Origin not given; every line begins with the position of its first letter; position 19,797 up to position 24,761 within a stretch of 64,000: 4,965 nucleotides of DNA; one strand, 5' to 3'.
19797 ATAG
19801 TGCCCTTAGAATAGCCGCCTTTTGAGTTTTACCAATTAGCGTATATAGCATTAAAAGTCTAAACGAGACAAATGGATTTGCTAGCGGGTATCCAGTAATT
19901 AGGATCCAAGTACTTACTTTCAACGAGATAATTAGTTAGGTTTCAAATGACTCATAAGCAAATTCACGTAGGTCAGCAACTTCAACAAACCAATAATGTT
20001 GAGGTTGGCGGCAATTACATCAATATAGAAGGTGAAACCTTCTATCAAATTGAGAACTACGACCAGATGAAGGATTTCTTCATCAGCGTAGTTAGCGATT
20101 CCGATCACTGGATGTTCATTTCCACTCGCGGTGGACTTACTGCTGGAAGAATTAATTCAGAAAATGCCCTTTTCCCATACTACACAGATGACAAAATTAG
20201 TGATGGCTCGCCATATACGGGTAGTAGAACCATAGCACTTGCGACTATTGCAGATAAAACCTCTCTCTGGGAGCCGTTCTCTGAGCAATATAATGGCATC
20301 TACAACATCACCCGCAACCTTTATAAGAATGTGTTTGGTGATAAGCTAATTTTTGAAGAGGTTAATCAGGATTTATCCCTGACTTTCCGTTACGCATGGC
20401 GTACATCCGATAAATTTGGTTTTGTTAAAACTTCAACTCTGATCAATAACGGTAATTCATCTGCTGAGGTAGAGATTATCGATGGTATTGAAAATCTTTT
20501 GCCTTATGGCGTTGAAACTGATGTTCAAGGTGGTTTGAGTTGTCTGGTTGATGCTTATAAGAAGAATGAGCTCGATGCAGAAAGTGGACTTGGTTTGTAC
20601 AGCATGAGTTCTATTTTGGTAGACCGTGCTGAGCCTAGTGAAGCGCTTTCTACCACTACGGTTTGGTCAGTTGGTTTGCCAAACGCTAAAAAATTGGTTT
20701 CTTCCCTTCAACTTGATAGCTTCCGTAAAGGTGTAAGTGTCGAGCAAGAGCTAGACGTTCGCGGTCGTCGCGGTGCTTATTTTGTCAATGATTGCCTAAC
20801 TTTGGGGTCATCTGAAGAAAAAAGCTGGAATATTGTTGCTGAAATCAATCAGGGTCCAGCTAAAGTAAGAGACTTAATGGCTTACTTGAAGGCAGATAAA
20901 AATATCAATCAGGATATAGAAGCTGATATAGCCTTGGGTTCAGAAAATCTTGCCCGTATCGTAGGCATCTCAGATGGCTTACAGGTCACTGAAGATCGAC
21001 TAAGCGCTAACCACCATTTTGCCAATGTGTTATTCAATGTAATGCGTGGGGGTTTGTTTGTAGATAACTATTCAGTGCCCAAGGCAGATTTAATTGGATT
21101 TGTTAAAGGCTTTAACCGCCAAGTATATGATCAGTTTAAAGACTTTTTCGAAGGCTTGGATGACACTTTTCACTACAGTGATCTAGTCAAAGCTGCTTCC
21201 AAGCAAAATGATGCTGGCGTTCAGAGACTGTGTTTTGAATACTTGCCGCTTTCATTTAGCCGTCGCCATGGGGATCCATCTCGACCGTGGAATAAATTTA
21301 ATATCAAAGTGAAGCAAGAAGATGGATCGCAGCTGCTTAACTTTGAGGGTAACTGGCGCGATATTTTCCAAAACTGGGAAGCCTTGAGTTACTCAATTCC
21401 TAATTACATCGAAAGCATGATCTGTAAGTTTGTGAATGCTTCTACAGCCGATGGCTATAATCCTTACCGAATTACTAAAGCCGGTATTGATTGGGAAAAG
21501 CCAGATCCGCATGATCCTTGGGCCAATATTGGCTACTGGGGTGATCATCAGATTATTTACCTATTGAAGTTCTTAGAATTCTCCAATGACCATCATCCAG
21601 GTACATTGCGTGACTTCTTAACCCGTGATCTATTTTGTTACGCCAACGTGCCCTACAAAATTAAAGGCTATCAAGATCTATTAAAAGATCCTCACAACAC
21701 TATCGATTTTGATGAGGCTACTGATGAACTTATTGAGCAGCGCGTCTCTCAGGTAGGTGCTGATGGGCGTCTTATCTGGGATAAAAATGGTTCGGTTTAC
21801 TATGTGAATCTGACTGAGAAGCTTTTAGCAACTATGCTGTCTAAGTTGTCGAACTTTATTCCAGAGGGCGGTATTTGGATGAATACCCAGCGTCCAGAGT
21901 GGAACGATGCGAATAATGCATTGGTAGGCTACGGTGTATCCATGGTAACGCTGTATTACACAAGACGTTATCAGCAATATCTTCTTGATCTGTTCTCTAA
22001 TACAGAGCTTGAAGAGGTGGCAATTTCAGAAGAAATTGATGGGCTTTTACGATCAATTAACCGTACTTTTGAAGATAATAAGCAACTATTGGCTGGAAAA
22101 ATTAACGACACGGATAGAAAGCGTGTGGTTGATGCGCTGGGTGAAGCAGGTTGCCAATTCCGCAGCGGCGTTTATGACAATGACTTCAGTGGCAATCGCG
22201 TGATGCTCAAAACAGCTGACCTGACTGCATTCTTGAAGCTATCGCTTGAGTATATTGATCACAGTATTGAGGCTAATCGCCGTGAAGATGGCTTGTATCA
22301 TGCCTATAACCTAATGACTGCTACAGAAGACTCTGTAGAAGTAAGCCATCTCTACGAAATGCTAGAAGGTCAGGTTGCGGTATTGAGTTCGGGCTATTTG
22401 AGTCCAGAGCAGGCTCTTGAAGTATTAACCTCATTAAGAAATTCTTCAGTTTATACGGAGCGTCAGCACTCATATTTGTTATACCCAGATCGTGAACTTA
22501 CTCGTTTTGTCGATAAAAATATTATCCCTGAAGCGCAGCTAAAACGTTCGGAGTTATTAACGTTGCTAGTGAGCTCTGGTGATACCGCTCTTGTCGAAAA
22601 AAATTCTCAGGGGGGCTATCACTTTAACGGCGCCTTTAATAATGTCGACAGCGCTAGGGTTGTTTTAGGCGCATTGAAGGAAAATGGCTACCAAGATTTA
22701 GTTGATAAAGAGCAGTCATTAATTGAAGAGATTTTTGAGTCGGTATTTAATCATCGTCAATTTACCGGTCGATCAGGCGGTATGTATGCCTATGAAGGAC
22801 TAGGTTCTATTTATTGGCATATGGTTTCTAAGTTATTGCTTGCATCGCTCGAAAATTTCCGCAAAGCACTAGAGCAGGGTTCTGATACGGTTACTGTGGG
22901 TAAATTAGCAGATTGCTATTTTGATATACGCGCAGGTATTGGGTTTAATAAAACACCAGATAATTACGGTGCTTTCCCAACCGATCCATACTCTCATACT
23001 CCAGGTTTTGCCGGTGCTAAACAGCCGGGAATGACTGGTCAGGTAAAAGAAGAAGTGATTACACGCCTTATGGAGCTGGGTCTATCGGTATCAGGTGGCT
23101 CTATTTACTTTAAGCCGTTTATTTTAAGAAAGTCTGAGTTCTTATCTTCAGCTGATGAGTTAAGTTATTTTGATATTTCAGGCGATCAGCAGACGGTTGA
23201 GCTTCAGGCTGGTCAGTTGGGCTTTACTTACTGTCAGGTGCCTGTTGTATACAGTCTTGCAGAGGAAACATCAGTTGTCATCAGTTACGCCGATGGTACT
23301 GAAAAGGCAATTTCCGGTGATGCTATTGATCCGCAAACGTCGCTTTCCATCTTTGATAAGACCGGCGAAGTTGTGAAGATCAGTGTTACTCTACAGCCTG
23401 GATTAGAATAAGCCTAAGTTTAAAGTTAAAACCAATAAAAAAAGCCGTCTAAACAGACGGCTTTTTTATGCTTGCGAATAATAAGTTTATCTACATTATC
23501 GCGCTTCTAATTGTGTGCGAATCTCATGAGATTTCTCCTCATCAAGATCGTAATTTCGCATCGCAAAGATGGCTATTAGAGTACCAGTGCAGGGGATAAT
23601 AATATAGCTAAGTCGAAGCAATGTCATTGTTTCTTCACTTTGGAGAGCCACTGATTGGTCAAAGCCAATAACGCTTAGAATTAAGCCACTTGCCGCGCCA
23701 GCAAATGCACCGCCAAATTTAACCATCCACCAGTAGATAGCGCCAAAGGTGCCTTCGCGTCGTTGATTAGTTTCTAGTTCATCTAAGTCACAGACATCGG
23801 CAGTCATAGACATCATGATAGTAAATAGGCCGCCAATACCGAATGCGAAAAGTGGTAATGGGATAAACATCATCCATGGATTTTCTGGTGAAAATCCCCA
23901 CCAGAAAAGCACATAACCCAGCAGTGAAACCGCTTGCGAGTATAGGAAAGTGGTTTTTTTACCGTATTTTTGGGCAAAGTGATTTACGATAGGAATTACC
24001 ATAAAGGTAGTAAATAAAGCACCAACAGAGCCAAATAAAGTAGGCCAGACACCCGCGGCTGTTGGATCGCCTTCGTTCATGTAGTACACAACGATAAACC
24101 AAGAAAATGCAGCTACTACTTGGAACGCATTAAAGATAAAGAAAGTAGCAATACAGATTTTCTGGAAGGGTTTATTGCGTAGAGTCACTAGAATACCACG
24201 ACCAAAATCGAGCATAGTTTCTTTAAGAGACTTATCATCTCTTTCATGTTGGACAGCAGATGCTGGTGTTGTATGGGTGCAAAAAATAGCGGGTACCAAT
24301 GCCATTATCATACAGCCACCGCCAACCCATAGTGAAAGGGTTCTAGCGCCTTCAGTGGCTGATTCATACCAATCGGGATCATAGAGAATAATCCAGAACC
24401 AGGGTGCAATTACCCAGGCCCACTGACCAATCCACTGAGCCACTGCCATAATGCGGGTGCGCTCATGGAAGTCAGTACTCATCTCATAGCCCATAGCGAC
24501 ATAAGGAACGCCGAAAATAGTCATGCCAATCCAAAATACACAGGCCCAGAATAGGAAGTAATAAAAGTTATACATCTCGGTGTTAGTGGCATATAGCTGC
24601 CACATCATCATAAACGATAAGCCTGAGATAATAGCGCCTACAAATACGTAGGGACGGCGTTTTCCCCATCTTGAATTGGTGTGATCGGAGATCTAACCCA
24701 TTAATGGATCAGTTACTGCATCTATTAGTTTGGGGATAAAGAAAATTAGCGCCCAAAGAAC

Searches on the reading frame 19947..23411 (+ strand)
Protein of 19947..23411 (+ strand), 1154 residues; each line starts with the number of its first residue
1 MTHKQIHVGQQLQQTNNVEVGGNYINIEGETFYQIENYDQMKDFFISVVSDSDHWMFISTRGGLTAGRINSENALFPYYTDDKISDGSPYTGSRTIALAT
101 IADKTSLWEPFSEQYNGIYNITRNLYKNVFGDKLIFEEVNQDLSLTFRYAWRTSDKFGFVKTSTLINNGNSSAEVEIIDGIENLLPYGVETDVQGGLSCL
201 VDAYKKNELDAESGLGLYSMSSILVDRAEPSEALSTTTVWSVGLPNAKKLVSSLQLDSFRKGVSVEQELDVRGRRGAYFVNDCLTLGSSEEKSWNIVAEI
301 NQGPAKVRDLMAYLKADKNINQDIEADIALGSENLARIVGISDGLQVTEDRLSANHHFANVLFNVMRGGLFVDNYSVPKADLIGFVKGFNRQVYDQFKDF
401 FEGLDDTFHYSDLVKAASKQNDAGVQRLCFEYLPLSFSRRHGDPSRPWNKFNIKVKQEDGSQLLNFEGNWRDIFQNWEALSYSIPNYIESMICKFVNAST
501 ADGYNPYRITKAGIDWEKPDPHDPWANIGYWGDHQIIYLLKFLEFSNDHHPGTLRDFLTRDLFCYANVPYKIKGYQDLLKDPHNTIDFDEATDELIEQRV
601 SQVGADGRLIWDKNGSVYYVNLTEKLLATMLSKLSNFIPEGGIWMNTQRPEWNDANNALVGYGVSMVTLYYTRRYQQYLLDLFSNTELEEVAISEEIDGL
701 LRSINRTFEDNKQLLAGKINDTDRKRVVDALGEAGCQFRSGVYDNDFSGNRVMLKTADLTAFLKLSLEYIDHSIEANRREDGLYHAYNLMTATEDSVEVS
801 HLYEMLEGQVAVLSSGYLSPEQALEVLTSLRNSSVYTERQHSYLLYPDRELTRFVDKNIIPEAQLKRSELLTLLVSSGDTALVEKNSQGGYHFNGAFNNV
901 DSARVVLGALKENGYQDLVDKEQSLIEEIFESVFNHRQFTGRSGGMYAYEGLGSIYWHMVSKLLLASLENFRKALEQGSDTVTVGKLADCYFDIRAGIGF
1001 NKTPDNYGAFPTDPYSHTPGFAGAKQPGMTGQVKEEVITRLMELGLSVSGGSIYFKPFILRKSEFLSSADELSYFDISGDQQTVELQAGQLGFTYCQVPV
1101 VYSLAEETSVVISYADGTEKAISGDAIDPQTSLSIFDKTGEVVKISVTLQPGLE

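Call 6: search_protein_families(library=pfam, proteins=[window:19947-23411:+], max_evalue=0.001)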
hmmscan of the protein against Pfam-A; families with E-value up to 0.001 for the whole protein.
window:19947-23411:+ (1154 aa): 0 families

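Call 29: search_protein_families(library=ncbifam, proteins=[window:19947-23411:+], max_evalue=0.001)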
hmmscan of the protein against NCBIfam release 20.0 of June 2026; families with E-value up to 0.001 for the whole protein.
window:19947-23411:+ (1154 aa): 1 family
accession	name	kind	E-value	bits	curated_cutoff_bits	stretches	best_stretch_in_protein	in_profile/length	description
NF058639.1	GH149_beta_1_3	equivalog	0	1746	1150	1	18-1149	3-1133/1134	1,3-beta-D-glucan phosphorylase, GH149 family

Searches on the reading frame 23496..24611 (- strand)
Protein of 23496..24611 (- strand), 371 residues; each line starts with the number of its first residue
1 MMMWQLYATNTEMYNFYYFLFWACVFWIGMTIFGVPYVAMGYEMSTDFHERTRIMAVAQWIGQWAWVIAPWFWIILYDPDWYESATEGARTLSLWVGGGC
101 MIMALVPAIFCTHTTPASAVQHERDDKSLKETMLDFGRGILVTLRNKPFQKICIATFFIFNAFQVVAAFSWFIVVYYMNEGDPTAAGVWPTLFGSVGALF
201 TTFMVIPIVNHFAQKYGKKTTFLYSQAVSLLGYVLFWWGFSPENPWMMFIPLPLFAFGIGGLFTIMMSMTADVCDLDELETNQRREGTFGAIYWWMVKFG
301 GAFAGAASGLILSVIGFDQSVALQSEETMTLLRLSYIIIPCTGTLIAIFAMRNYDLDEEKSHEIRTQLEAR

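Call 6: search_protein_families(library=pfam, proteins=[window:23496-24611:-], max_evalue=0.001)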
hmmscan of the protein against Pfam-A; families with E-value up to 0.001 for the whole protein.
window:23496-24611:- (371 aa): 2 families
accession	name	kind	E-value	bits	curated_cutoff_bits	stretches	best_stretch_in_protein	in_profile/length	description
PF13347.12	MFS_2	-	1.2e-46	159.5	27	1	2-358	80-427/427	MFS/sugar transport protein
PF07690.21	MFS_1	-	1.7e-11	44.1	33.4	1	14-304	83-346/347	Major Facilitator Superfamily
